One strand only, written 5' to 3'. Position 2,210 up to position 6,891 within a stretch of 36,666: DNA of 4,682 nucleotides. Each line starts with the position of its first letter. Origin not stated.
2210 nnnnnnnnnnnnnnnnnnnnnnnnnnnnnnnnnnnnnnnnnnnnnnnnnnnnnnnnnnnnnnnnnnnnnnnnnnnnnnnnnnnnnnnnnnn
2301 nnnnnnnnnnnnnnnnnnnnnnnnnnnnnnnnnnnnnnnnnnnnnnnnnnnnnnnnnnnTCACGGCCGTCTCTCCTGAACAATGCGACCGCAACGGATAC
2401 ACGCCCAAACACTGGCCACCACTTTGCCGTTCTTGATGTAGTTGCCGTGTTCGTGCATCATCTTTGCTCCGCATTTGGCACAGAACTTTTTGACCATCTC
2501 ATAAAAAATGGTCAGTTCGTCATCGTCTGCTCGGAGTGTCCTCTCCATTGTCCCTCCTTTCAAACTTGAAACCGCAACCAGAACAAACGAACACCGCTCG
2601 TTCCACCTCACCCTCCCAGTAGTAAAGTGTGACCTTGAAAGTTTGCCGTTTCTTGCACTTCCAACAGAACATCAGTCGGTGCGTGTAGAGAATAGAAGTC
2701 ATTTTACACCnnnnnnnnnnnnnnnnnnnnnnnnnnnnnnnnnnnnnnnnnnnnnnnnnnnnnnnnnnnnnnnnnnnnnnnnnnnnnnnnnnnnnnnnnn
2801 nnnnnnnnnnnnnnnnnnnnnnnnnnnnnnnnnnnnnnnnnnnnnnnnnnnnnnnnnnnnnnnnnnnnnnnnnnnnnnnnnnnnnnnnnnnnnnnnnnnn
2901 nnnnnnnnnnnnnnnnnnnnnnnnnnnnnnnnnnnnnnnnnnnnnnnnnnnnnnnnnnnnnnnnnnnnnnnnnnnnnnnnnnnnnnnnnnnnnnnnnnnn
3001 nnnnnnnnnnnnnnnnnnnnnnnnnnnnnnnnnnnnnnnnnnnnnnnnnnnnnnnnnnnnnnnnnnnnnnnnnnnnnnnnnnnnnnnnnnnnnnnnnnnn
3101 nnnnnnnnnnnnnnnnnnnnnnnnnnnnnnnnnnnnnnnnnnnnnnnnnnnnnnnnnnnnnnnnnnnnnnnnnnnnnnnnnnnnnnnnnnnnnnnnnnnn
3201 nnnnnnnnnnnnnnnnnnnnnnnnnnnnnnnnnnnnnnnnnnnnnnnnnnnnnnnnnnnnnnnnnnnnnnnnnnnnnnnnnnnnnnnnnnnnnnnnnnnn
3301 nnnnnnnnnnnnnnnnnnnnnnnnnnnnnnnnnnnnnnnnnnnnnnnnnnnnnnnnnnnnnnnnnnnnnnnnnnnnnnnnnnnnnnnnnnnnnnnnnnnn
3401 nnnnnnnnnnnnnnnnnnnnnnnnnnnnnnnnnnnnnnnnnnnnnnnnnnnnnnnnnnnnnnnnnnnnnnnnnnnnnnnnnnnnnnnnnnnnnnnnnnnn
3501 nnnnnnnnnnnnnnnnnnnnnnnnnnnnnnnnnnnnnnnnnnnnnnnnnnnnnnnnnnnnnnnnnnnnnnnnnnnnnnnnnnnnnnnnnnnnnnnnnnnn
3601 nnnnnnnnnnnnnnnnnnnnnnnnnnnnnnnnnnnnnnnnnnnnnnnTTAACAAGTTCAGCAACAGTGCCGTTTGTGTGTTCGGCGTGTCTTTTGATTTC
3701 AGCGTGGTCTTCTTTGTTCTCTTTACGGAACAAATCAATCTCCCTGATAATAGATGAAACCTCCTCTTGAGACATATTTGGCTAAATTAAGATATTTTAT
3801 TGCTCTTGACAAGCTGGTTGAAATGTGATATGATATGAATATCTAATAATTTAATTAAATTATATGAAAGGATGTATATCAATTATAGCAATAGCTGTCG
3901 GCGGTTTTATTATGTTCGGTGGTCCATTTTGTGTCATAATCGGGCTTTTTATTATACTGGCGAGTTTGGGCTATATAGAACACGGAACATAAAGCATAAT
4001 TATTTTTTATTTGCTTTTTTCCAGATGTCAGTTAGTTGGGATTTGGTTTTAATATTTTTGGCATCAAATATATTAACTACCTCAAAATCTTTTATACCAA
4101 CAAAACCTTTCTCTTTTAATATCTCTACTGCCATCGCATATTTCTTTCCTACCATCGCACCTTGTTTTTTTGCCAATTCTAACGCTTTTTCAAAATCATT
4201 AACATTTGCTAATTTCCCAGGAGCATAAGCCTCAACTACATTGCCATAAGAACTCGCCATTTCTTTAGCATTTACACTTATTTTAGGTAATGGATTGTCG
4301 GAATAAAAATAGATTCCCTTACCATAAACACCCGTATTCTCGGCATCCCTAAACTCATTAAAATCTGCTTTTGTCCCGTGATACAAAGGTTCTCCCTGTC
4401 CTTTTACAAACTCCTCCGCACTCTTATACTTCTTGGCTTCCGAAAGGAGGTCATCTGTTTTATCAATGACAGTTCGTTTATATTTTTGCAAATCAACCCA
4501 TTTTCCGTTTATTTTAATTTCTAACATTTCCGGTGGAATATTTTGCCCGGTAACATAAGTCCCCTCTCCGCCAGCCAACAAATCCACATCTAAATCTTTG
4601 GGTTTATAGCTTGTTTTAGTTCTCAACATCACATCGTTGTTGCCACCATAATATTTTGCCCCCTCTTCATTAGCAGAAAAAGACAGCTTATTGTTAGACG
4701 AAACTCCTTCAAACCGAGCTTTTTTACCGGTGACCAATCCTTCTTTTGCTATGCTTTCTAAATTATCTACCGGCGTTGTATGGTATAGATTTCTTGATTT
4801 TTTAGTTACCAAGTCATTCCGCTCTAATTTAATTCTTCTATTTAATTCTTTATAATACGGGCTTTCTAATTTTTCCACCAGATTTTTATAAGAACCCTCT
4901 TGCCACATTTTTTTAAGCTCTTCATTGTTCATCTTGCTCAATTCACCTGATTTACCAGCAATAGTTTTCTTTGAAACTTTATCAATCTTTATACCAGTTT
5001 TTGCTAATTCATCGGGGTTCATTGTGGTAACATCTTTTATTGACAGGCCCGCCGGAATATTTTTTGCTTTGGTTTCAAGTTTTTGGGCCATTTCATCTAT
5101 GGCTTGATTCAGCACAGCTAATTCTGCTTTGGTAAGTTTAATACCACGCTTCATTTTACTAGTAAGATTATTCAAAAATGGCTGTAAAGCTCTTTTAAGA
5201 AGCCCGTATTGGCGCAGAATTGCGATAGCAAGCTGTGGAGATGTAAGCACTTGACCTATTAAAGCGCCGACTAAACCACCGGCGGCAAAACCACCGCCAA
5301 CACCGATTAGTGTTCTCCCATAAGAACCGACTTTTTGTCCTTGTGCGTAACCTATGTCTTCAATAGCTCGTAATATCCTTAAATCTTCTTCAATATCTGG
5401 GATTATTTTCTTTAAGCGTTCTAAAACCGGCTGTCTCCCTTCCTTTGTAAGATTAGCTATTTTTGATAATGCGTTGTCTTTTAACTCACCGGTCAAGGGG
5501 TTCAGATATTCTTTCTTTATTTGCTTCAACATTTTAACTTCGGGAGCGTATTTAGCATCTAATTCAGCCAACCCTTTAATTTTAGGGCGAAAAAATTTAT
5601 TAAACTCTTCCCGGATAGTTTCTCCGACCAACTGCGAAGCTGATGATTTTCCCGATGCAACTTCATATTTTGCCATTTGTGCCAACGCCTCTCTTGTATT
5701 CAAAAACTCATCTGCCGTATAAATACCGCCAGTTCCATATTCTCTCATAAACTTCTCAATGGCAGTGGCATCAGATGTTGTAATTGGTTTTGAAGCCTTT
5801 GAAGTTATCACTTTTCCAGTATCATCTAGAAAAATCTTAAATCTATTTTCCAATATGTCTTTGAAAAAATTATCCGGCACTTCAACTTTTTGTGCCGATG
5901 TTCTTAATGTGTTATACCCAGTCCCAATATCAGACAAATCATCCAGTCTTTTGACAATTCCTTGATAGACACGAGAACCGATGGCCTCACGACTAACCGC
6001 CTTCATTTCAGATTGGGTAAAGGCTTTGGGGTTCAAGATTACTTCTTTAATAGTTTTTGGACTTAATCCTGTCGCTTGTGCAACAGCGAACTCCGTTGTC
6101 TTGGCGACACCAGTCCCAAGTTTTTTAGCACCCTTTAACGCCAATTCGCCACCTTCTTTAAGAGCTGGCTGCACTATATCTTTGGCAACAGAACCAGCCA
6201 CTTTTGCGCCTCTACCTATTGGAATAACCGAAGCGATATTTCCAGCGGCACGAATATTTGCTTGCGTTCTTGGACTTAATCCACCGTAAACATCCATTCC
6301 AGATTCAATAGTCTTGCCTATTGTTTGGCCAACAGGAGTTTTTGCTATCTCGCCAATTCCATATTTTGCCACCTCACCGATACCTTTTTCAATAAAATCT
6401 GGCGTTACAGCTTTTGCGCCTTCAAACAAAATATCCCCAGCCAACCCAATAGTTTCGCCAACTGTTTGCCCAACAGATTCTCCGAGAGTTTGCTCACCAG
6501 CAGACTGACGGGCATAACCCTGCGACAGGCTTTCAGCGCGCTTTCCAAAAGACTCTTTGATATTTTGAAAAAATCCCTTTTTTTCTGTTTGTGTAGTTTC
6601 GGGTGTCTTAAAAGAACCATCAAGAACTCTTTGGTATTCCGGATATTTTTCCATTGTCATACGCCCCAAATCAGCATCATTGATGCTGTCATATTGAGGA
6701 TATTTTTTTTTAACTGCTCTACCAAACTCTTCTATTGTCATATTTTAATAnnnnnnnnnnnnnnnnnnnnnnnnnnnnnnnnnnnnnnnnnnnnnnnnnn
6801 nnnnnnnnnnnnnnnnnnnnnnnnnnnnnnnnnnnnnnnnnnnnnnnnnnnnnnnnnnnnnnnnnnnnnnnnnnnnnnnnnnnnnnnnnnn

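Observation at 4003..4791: Tandem ADP-ribosyltransferase-like motifs at the C-terminus of a 913-aa internal virion-type protein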

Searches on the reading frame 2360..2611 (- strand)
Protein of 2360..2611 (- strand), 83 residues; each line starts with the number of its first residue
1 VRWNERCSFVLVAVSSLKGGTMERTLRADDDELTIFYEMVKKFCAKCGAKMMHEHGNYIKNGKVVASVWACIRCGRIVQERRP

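Call 99: search_protein_families(library=pfam, proteins=[window:2360-2611:-], max_evalue=0.01)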
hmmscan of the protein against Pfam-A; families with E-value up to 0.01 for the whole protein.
window:2360-2611:- (83 aa): 4 families
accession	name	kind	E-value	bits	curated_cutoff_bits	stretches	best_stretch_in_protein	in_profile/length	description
PF18547.6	HalOD2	-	0.0018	18.6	27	1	44-79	5-42/52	Halobacterial output domain 2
PF14149.11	YhfH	-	0.0024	18.1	27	0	35-59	7-31/37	YhfH-like protein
PF12773.13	DZR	-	0.0029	18.2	27.3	1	41-80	12-36/45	Double zinc ribbon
PF13240.11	Zn_Ribbon_1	-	0.0064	16.7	25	0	41-50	13-22/23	zinc-ribbon domain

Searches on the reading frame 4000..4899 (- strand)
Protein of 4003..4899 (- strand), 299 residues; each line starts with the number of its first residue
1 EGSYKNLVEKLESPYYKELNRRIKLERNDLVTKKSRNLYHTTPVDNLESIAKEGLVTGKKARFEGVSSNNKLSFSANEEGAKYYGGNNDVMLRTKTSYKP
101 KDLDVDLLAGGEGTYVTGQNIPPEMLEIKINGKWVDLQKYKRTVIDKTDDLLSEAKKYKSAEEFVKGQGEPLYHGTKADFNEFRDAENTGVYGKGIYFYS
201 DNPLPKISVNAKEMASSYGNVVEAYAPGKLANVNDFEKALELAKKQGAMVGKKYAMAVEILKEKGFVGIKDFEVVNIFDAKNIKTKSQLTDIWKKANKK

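Call 3: search_protein_families(library=pfam, proteins=[window:4000-4791:-], max_evalue=1)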
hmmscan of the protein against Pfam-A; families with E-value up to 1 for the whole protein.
window:4000-4791:- (263 aa): 5 families
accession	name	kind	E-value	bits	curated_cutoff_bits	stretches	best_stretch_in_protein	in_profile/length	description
PF18760.7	ART-PolyVal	-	2.9e-05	25.3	31.2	1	132-192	3-60/140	ADP-Ribosyltransferase in polyvalent proteins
PF23219.2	LAMB1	-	0.02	15.1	26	0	194-227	117-150/155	LAMB1-4 helical domain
PF22531.2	DUF7002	-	0.17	11.9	27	1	2-23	3-24/195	Family of unknown function (DUF7002)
PF09350.15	DJC28_CD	-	0.18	12.4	27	1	187-231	8-52/70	DnaJ homologue, subfamily C, member 28, conserved domain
PF18307.6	Tfb2_C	-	0.2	12.5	23.2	1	192-236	22-66/68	Transcription factor Tfb2 (p52) C-terminal domain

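Call 4: search_protein_families(library=phrogs, proteins=[window:4000-4791:-], max_evalue=0.1)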
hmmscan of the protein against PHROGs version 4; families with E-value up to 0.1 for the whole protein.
window:4000-4791:- (263 aa): 1 family
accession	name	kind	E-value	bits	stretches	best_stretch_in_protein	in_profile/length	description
phrog_21376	-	unknown function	0.0076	14.6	1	124-165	536-581/1664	-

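Call 7: search_solved_structures(query=window:4003-4899:-, max_evalue=10, show_alignments=3)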
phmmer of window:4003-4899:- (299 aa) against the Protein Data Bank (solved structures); distinct sequences matched with E-value up to 10: 3.
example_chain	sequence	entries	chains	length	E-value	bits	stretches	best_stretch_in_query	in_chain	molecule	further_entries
9ld4_A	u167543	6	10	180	0.18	14.4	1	33-69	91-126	Probable RNA 2'-phosphotransferase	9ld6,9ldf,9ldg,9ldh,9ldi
9ld3_A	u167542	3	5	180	0.19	14.3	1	33-69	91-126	Probable RNA 2'-phosphotransferase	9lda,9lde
9ldc_A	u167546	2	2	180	0.19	14.3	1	33-69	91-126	Probable RNA 2'-phosphotransferase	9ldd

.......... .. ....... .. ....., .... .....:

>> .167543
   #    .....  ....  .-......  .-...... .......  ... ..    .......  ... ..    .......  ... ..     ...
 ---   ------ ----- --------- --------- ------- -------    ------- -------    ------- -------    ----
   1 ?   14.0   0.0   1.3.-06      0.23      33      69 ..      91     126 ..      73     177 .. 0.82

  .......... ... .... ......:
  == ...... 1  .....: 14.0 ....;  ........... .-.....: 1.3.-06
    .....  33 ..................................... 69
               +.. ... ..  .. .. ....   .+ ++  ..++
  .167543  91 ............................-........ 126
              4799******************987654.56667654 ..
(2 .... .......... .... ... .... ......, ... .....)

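Call 8: find_homologous_proteins(query=window:4003-4899:-, max_evalue=0.001)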
Query window:4003-4899:- (299 aa): 40 proteins with E <= 0.001 among 1417 candidates.
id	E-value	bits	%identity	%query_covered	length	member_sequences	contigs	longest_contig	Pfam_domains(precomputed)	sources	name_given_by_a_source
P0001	3.6e-58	215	48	90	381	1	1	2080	-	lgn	-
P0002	3.8e-48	182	63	46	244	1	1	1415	-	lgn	-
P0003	1.6e-46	177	62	47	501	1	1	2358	-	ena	-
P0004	3.0e-46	176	66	41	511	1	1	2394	-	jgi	jgi:hypothetical protein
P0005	1.4e-45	174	72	36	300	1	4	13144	-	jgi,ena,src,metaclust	metaclust:\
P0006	5.4e-44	169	71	37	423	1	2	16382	-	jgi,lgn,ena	-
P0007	1.0e-42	165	59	46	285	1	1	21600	-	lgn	-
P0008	1.3e-19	89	41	55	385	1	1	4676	PF18760.8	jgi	jgi:hypothetical protein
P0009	1.3e-15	76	61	14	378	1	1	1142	-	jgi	-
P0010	1.2e-14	72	30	88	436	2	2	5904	-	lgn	-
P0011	1.6e-14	72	42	50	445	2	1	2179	PF13151.13,PF18760.8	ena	-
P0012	2.9e-14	71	36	58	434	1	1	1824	PF18760.8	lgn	-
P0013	1.7e-13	69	38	50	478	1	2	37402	-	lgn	-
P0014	3.1e-11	61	35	51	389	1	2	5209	-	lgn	-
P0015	3.4e-11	61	31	59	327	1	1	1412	PF18760.8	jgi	-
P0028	8.1e-6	44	29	51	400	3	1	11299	-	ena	-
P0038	3.0e-4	38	28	50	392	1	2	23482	-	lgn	-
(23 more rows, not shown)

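Call 80: find_encoding_contigs(protein=P0013, flank=8000, max_places=1)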
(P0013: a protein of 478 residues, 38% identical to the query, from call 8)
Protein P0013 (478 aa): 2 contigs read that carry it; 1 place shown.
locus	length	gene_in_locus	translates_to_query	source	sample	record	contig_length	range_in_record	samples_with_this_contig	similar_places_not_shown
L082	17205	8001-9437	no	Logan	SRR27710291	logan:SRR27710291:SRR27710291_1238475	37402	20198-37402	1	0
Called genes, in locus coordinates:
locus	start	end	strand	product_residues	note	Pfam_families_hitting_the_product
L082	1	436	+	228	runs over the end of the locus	PF03452:Anp1 (faint)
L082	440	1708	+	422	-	-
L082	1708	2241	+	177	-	-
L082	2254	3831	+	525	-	-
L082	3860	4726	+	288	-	PF24175:SU10_adaptor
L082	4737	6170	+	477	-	-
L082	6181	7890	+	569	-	-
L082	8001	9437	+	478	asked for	-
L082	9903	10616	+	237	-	PF07460:NUMOD3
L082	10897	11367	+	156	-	-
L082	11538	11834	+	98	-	-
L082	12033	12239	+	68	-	-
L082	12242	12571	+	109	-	-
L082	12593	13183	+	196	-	PF04404:ERF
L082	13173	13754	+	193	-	-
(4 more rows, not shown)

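Call 81: find_encoding_contigs(protein=P0038, flank=8000, max_places=1)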
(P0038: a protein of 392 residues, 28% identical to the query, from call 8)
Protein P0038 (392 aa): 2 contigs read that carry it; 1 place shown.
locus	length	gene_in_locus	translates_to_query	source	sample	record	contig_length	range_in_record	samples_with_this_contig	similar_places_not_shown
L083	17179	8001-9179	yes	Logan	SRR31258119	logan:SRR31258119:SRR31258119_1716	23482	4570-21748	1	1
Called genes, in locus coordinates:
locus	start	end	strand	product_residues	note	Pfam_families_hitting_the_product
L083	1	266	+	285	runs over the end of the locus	-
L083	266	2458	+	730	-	-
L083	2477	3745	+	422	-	-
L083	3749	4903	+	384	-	-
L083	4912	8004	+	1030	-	-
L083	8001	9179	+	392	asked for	-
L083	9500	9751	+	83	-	-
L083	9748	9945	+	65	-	-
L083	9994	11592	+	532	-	-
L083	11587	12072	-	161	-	-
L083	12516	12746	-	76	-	-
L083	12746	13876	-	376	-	-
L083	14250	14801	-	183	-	-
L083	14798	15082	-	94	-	-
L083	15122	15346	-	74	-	-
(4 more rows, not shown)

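Call 83: find_encoding_contigs(protein=P0028, flank=8000, max_places=1)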
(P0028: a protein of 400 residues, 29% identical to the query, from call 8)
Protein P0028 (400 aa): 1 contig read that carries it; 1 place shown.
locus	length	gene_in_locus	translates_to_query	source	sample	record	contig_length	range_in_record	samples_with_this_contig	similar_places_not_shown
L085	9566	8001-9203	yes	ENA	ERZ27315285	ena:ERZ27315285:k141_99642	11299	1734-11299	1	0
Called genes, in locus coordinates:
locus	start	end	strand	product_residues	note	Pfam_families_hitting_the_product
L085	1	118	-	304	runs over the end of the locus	PF10124:Mu-like_gpT (faint), PF25209:Phage_capsid_4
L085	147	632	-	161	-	-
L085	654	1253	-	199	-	-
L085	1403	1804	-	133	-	-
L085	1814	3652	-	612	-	-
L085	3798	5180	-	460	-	-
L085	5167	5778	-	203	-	-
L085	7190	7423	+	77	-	-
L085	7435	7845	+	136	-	-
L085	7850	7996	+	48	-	-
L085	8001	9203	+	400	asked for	-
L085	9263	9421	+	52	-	-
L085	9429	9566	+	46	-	?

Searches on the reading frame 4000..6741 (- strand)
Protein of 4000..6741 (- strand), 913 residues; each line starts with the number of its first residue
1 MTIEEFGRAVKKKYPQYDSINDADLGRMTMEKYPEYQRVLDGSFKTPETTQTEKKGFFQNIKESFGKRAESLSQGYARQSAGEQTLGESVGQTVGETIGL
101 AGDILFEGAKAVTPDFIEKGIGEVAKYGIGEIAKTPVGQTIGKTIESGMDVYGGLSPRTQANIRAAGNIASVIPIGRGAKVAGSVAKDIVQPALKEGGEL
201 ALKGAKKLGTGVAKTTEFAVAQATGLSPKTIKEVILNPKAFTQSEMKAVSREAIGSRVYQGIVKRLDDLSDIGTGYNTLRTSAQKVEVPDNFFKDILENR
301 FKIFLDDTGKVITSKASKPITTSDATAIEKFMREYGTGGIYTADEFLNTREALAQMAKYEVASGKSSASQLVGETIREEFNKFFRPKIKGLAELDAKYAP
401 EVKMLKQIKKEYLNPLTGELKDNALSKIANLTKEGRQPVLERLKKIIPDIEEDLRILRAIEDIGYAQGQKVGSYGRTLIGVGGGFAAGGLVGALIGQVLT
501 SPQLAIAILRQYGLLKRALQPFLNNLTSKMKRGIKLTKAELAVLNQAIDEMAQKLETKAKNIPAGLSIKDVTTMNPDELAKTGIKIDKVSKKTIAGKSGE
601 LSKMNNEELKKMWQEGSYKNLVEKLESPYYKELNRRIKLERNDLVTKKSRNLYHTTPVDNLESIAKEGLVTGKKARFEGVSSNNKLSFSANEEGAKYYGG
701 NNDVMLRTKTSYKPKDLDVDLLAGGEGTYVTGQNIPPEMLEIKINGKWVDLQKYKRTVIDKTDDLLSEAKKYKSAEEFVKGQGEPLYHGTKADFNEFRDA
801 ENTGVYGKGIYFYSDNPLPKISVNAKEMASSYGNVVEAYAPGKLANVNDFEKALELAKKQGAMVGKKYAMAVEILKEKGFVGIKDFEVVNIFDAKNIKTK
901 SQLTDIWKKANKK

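Call 3: search_protein_families(library=pfam, proteins=[window:4000-6741:-], max_evalue=1)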
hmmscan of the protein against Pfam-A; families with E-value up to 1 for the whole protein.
window:4000-6741:- (913 aa): 1 family
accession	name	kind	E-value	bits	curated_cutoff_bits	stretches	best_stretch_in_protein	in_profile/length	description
PF18760.7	ART-PolyVal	-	9.9e-05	23.6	31.2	1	782-841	3-59/140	ADP-Ribosyltransferase in polyvalent proteins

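Call 4: search_protein_families(library=phrogs, proteins=[window:4000-6741:-], max_evalue=0.1)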
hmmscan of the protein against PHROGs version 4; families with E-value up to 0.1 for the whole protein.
window:4000-6741:- (913 aa): 1 family
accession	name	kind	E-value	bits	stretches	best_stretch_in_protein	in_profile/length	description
phrog_141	-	head and packaging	0.014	15.8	0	509-565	111-167/183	terminase small subunit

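Call 12: search_dna_similar(query=window:4003-6741:-, collection=phages, mode=protein, max_evalue=0.001, max_rows=30)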
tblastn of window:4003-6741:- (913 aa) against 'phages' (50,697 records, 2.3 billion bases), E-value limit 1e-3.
No match.

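Call 70: search_protein_families(library=ncbifam, proteins=[window:4003-6741:-], max_evalue=0.01)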
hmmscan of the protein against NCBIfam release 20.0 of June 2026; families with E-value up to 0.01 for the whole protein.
window:4003-6741:- (913 aa): 1 family
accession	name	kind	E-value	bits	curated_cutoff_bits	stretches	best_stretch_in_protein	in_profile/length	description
NF002013.0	PRK00819.1-2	equivalog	0.0047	16.5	231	0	641-673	87-119/183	RNA 2'-phosphotransferase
